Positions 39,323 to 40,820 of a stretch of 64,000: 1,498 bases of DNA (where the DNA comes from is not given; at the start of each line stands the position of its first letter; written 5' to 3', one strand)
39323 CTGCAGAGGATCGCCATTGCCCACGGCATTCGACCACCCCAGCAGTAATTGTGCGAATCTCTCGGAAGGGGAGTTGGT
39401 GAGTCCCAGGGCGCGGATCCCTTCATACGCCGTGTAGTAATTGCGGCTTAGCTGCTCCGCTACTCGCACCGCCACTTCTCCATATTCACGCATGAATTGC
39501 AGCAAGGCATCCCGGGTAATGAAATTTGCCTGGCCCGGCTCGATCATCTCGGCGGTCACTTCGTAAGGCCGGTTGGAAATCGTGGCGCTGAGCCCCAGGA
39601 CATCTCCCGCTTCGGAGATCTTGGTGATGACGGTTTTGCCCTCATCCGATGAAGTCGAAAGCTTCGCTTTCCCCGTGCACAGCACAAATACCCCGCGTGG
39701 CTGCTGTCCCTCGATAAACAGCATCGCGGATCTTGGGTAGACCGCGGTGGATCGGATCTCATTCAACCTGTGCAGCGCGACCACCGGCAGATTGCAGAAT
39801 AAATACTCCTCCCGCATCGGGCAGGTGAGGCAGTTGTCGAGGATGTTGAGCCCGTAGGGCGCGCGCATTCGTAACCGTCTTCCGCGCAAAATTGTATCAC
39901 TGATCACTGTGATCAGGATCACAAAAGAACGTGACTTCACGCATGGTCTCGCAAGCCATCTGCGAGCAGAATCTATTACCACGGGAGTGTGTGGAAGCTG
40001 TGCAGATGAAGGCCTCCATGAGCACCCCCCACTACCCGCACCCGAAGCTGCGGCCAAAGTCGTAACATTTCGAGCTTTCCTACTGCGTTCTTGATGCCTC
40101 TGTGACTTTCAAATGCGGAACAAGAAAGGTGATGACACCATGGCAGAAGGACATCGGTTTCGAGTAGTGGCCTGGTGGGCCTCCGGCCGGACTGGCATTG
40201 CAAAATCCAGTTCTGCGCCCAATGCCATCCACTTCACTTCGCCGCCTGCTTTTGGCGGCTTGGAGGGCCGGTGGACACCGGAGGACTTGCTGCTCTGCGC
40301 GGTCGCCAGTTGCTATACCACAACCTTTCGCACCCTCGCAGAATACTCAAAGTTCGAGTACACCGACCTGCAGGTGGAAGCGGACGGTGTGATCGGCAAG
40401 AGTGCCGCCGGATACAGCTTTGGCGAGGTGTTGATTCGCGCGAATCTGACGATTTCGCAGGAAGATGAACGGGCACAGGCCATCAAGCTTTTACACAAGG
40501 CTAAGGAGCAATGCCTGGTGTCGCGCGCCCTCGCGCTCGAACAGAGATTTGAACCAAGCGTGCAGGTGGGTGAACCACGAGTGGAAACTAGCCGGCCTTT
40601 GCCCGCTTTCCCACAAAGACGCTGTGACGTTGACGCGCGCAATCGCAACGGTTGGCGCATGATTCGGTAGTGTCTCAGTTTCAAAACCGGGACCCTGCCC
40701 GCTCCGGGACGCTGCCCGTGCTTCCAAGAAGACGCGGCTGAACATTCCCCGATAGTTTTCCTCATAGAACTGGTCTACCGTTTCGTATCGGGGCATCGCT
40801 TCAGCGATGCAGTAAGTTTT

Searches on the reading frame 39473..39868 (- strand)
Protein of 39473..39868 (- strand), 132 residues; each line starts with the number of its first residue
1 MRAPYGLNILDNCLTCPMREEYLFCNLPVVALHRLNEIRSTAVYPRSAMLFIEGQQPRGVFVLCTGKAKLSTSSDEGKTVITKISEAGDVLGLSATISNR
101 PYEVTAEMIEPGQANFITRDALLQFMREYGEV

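Call 54: search_solved_structures(query=window:39473-39868:-, max_evalue=0.01, show_alignments=5)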
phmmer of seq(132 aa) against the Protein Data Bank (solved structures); distinct sequences matched with E-value up to 0.01: 10.
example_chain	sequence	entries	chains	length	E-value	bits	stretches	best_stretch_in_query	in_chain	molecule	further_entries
3h3z_A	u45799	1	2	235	1.7e-05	28.1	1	39-129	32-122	Cyclic nucleotide-binding protein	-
3fx3_A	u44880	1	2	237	1.7e-05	28.1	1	39-129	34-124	Cyclic nucleotide-binding protein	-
4cyd_A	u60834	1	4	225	0.00058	23.2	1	24-120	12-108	PROBABLE TRANSCRIPTION REGULATOR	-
4byy_A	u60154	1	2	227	0.00059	23.2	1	24-120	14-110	TRANSCRIPTIONAL REGULATOR, CRP/FNR FAMILY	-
3r6s_A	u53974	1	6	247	0.00068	23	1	24-119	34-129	transcription regulator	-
3h3u_A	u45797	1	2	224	0.0039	20.5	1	35-128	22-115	PROBABLE TRANSCRIPTIONAL REGULATORY PROTEIN (PROBABLY CRP/FNR-FAMILY)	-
3mzh_A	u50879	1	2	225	0.0039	20.5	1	34-128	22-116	PROBABLE TRANSCRIPTIONAL REGULATORY PROTEIN (PROBABLY CRP/FNR-FAMILY)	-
3d0s_A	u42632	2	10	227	0.0039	20.5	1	34-128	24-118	TRANSCRIPTIONAL REGULATORY PROTEIN | PROBABLE TRANSCRIPTIONAL REGULATORY PROTEIN (PROBABLY CRP/ FNR-FAMILY)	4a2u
3i54_A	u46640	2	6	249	0.0047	20.2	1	34-128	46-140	Transcriptional regulator, Crp/Fnr family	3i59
7pza_A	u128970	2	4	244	0.0049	20.2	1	32-118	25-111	Putative cAMP-binding protein-catabolite gene activator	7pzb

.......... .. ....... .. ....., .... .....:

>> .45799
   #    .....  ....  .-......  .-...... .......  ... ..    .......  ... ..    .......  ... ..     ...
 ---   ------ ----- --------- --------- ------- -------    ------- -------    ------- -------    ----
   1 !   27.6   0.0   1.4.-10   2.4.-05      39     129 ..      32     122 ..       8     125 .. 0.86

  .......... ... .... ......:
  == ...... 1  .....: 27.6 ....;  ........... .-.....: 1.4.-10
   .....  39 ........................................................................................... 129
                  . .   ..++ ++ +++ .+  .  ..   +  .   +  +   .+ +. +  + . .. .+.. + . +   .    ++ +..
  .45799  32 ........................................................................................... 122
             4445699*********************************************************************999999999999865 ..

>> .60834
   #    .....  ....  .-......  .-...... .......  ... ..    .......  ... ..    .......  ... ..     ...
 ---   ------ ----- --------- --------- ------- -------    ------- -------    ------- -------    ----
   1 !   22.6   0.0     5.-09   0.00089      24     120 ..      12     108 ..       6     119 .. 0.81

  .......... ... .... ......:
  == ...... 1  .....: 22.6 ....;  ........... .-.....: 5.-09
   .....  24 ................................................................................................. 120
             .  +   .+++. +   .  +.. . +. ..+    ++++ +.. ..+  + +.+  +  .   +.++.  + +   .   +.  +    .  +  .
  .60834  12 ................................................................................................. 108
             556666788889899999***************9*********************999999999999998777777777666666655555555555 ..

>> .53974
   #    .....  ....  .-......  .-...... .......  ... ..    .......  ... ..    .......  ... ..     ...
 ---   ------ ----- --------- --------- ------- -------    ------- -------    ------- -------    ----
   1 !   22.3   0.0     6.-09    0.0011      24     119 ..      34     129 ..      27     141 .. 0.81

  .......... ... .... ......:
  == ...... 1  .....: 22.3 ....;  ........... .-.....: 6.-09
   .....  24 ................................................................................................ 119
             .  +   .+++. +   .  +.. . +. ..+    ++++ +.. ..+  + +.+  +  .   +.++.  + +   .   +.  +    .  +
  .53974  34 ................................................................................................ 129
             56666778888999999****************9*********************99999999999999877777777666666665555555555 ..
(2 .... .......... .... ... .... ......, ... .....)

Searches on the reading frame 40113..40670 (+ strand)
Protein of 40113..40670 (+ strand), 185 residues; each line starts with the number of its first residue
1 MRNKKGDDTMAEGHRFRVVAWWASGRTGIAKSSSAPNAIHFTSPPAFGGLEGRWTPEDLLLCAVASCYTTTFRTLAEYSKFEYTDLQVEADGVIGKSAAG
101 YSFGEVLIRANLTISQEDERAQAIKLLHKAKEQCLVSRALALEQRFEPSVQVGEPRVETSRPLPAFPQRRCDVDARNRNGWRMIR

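Call 10: search_protein_families(library=pfam, proteins=[window:40113-40670:+])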
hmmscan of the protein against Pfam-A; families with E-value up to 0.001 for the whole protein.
window:40113-40670:+ (185 aa): 1 family
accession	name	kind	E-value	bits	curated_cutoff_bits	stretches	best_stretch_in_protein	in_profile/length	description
PF02566.24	OsmC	-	7.2e-16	58.9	27.5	1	52-143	4-94/100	OsmC-like protein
